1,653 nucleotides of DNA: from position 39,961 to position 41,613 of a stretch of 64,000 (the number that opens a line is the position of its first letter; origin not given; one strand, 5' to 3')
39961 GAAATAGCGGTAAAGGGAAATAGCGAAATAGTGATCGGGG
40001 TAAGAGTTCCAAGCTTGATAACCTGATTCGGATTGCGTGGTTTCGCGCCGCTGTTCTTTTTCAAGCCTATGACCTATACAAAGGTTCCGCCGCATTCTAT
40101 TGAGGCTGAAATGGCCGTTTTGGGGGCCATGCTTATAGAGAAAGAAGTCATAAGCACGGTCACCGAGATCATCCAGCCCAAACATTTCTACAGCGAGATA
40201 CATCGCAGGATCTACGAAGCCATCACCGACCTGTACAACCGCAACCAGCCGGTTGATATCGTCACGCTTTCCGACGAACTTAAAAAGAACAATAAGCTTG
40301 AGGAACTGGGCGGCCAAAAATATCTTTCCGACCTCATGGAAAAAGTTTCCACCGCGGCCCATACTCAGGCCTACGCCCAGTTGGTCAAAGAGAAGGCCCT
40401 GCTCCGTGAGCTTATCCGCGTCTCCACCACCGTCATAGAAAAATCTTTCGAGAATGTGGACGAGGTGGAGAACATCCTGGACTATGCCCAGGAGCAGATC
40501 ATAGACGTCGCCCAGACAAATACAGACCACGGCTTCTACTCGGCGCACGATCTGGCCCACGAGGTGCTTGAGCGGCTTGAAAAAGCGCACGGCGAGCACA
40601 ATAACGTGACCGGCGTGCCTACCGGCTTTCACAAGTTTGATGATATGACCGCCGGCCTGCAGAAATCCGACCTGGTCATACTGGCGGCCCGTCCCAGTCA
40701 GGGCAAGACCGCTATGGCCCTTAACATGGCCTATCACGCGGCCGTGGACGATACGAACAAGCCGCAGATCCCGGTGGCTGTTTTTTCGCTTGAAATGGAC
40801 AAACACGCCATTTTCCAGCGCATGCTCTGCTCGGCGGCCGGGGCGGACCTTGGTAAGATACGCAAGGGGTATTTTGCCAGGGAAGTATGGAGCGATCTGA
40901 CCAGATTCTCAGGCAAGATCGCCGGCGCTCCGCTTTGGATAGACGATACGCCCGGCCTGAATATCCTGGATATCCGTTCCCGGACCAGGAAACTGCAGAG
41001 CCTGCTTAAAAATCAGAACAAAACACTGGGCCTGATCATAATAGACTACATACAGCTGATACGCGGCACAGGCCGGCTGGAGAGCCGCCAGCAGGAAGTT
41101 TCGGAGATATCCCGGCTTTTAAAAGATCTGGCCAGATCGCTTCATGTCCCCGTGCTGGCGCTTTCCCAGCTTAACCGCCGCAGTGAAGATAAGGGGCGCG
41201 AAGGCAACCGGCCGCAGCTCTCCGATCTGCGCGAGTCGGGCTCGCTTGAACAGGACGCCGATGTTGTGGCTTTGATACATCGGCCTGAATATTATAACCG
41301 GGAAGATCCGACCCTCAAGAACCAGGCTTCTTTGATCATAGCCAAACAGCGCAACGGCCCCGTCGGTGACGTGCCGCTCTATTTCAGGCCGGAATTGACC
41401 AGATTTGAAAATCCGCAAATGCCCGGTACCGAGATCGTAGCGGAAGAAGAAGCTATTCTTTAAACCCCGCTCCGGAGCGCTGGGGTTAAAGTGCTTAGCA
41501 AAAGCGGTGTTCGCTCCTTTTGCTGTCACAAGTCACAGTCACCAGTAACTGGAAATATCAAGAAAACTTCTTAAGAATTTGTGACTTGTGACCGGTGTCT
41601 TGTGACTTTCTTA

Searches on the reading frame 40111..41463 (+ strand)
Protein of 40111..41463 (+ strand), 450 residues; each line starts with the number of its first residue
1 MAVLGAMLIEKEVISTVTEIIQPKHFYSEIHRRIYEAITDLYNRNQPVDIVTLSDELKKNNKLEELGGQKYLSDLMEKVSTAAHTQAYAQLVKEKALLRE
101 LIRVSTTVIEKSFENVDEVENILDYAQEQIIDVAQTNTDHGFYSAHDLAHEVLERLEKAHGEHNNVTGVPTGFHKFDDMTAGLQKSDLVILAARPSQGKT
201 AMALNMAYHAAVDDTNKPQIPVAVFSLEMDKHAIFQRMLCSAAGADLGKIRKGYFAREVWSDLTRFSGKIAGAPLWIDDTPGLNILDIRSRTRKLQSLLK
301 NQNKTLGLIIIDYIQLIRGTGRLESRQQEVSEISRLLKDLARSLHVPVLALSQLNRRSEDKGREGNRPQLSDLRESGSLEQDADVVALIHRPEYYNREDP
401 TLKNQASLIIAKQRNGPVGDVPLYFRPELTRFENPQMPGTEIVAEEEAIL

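Call 45: find_homologous_proteins(query=window:40111-41463:+, max_evalue=1e-50)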
Query window:40111-41463:+ (450 aa): 7993 proteins with E <= 1e-50 among 8000 candidates; the best 120 are listed.
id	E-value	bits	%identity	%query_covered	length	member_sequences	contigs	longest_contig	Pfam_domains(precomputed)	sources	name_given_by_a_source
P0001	8.9e-274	926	93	100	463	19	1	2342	PF03796.22,PF00772.27,PF13481.13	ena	-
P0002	1.3e-271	919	92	100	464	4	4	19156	PF03796.22,PF00772.27,PF13481.13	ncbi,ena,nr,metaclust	ncbi:MAG: replicative DNA helicase [Elusimicrobia bacterium GWA2_56_46]|nr:MAG: replicative DNA heli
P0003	3.3e-269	911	91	100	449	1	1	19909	PF03796.22,PF00772.27,PF13481.13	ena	-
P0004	3.9e-264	894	90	100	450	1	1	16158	PF03796.22,PF00772.27,PF13481.13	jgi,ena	-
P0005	2.5e-256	868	88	100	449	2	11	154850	PF03796.22,PF00772.27,PF13481.13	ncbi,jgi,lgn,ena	-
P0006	3.6e-255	865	88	100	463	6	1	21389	PF03796.22,PF00772.27,PF13481.13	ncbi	ncbi:MAG: replicative DNA helicase [Elusimicrobiota bacterium]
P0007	3.2e-253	858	86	100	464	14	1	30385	PF03796.22,PF00772.27,PF13481.13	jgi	jgi:replicative DNA helicase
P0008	6.2e-253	857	87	100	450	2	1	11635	PF03796.22,PF00772.27,PF13481.13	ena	-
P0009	8.5e-252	854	86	100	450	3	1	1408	PF03796.22,PF00772.27,PF13481.13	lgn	-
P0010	1.2e-245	833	85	99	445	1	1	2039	PF06745.20,PF03796.22,PF00772.27,PF13481.13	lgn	-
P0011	8.1e-228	775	79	100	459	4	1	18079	PF03796.22,PF00772.27,PF13481.13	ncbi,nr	ncbi:MAG: replicative DNA helicase [Elusimicrobia bacterium]|nr:replicative DNA helicase [Elusimicro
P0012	1.2e-223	761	78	100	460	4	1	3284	PF03796.22,PF00772.27,PF13481.13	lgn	-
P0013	5.2e-222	755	78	100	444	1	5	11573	PF03796.22,PF00772.27,PF13481.13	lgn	-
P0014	5.8e-222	755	78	100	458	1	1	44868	PF03796.22,PF00772.27,PF13481.13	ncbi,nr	ncbi:MAG: replicative DNA helicase [Elusimicrobia bacterium]|nr:replicative DNA helicase [Elusimicro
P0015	9.2e-221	751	78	100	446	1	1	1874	PF06745.20,PF03796.22,PF00772.27,PF13481.13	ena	-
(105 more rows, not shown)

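Call 46: find_encoding_contigs(protein=P0005, flank=10000, max_places=3)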
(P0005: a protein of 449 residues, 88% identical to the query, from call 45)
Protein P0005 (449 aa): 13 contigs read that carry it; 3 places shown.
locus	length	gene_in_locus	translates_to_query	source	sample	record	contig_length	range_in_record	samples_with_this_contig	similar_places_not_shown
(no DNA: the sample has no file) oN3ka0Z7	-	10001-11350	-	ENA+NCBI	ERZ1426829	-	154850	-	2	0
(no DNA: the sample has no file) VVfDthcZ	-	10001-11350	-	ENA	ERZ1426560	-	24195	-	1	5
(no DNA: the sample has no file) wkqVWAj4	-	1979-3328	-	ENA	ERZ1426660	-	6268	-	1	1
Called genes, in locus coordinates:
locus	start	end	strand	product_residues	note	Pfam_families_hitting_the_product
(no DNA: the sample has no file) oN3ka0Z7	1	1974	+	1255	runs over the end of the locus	PF02837:Glyco_hydro_2_N, PF22666:Glyco_hydro_2_N2 (weak), PF00703:Glyco_hydro_2, PF02836:Glyco_hydro_2_C, PF13385:Laminin_G_3, PF02836:Glyco_hydro_2_C (weak), PF16353:LacZ_4, PF02929:Bgal_small_N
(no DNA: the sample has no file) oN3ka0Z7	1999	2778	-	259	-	PF00378:ECH_1, PF16113:ECH_2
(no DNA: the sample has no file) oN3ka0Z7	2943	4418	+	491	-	PF01636:APH, PF22740:PapZ_C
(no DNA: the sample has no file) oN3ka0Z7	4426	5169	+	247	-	PF00483:NTP_transferase, PF12804:NTP_transf_3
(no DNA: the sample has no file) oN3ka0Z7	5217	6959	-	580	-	PF00515:TPR_1 (faint), PF07719:TPR_2 (faint), PF13174:TPR_6 (faint), PF13176:TPR_7 (faint), PF13428:TPR_14 (faint), PF13432:TPR_16 (weak), PF14559:TPR_19 (weak), PF13432:TPR_16, +6 more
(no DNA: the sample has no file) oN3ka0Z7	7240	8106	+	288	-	PF13489:Methyltransf_23, PF01209:Ubie_methyltran (weak), PF05175:MTS, PF13847:Methyltransf_31, PF08241:Methyltransf_11, PF08242:Methyltransf_12, PF13649:Methyltransf_25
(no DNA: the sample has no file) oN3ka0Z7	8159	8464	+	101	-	PF01250:Ribosomal_S6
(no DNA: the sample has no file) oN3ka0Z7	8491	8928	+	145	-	PF00436:SSB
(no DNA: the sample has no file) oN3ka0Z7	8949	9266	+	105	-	PF01084:Ribosomal_S18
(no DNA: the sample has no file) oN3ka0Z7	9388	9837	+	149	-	PF01281:Ribosomal_L9_N, PF03948:Ribosomal_L9_C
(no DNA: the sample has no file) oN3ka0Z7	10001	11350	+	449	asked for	PF00772:DnaB, PF03796:DnaB_C, PF13481:AAA_25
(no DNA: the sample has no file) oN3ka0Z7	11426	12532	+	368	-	PF01168:Ala_racemase_N, PF00842:Ala_racemase_C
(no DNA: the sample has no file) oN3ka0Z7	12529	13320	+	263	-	PF02405:MlaE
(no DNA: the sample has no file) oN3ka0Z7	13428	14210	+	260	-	PF00005:ABC_tran, PF13304:AAA_21 (faint)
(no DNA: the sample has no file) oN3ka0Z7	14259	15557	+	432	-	PF02470:MlaD, PF27164:Aq_493_lipo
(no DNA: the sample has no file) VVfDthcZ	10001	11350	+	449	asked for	PF00772:DnaB, PF03796:DnaB_C, PF13481:AAA_25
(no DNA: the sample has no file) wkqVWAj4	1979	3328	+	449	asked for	PF00772:DnaB, PF03796:DnaB_C, PF13481:AAA_25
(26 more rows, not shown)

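Call 47: find_encoding_contigs(protein=P0002, flank=10000, max_places=3)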
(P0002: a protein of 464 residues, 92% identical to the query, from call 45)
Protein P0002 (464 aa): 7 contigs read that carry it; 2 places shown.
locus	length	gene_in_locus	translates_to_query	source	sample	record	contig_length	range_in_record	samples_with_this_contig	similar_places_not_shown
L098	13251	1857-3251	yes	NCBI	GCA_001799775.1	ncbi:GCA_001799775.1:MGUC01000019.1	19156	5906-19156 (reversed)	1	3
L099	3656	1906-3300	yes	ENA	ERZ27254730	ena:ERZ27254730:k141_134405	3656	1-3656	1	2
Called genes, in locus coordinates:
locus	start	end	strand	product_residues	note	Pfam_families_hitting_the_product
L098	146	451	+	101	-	PF01250:Ribosomal_S6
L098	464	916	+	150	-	PF00436:SSB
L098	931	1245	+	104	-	PF01084:Ribosomal_S18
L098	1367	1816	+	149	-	PF01281:Ribosomal_L9_N, PF03948:Ribosomal_L9_C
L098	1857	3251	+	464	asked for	PF00772:DnaB, PF03796:DnaB_C, PF13481:AAA_25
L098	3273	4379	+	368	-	PF01168:Ala_racemase_N, PF00842:Ala_racemase_C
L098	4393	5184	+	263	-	PF02405:MlaE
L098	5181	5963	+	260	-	PF00005:ABC_tran, PF13304:AAA_21 (faint)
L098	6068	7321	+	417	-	PF02470:MlaD, PF27164:Aq_493_lipo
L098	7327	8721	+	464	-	PF18073:Zn_ribbon_LapB, PF13481:AAA_25, PF06745:ATPase, PF00004:AAA (faint)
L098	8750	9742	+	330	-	-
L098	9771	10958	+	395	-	PF01128:IspD, PF12804:NTP_transf_3, PF02542:YgbB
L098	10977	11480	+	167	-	-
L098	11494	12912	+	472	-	PF01406:tRNA-synt_1e, PF09334:tRNA-synt_1g (faint), PF23493:CysS_C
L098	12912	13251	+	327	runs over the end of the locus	PF01569:PAP2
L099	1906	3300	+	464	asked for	PF00772:DnaB, PF03796:DnaB_C, PF13481:AAA_25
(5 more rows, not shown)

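Call 48: find_encoding_contigs(protein=P0007, flank=10000, max_places=2)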
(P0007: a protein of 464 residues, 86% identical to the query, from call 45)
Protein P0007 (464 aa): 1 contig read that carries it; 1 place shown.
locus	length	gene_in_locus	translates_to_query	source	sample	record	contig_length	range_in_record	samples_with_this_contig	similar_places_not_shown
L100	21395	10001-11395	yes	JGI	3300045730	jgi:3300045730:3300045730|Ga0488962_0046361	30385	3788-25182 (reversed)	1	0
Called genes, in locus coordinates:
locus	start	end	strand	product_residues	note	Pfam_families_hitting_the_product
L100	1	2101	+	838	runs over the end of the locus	PF00271:Helicase_C, PF08482:HrpB_C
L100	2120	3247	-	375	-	PF01841:Transglut_core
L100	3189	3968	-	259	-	PF00378:ECH_1, PF16113:ECH_2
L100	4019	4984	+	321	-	PF00586:AIRS, PF02769:AIRS_C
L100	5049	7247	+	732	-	PF00551:Formyl_trans_N, PF02142:MGS, PF01808:AICARFT_IMPCHas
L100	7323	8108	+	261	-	PF13489:Methyltransf_23, PF01209:Ubie_methyltran (weak), PF05175:MTS (faint), PF05401:NodS (weak), PF13847:Methyltransf_31, PF08241:Methyltransf_11, PF08242:Methyltransf_12, PF13649:Methyltransf_25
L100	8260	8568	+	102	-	PF01250:Ribosomal_S6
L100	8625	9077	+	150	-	PF00436:SSB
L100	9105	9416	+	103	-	PF01084:Ribosomal_S18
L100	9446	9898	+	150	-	PF01281:Ribosomal_L9_N, PF03948:Ribosomal_L9_C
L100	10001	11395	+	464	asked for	PF00772:DnaB, PF03796:DnaB_C, PF13481:AAA_25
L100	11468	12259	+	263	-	PF02405:MlaE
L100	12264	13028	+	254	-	PF00005:ABC_tran, PF13304:AAA_21 (faint)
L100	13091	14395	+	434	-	PF02470:MlaD, PF27164:Aq_493_lipo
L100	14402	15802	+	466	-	PF18073:Zn_ribbon_LapB, PF13481:AAA_25, PF03796:DnaB_C (faint), PF06745:ATPase, PF00004:AAA (weak)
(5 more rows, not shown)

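Call 49: find_encoding_contigs(protein=P0006, flank=10000, max_places=2)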
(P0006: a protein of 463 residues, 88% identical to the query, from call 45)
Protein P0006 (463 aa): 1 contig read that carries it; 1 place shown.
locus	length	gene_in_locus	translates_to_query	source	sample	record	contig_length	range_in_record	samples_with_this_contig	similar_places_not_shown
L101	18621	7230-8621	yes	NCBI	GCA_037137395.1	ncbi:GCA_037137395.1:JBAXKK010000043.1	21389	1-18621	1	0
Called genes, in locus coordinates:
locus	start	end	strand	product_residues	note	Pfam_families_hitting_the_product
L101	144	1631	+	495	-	PF01636:APH, PF22740:PapZ_C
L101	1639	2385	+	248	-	PF00483:NTP_transferase, PF12804:NTP_transf_3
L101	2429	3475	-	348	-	PF07719:TPR_2 (faint), PF13428:TPR_14 (faint), PF13431:TPR_17 (faint), PF25062:ARM_TT21_N (weak), PF13432:TPR_16 (weak), PF14559:TPR_19 (weak), PF13371:TPR_9 (weak), PF13432:TPR_16, +7 more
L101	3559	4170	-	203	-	-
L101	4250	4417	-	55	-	-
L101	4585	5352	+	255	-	PF13489:Methyltransf_23, PF01209:Ubie_methyltran (weak), PF05175:MTS, PF13847:Methyltransf_31, PF08241:Methyltransf_11, PF08242:Methyltransf_12, PF13649:Methyltransf_25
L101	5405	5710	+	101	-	PF01250:Ribosomal_S6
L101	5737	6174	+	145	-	PF00436:SSB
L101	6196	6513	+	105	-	PF01084:Ribosomal_S18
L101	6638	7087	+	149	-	PF01281:Ribosomal_L9_N, PF03948:Ribosomal_L9_C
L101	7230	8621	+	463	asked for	PF00772:DnaB, PF13481:AAA_25, PF03796:DnaB_C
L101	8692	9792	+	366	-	PF01168:Ala_racemase_N, PF00842:Ala_racemase_C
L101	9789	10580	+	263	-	PF02405:MlaE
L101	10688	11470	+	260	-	PF00005:ABC_tran, PF13304:AAA_21 (faint)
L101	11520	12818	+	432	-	PF02470:MlaD, PF27164:Aq_493_lipo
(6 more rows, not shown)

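Call 50: find_encoding_contigs(protein=P0003, flank=10000, max_places=2)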
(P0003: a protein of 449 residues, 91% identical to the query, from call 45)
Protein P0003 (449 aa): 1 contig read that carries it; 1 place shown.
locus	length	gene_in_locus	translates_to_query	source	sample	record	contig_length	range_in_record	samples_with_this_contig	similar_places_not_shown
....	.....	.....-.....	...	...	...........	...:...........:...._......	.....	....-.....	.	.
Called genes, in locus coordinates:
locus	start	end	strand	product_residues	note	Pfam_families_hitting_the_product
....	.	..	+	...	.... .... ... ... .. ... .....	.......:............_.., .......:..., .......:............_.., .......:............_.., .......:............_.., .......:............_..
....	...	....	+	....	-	-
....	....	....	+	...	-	-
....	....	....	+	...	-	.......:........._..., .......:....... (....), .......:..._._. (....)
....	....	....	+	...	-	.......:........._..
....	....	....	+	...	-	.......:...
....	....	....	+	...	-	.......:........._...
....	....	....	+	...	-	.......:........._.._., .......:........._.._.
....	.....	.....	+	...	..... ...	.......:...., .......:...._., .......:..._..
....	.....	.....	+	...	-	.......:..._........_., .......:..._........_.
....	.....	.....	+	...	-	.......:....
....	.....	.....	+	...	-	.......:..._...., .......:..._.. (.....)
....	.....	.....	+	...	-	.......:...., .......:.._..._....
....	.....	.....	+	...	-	?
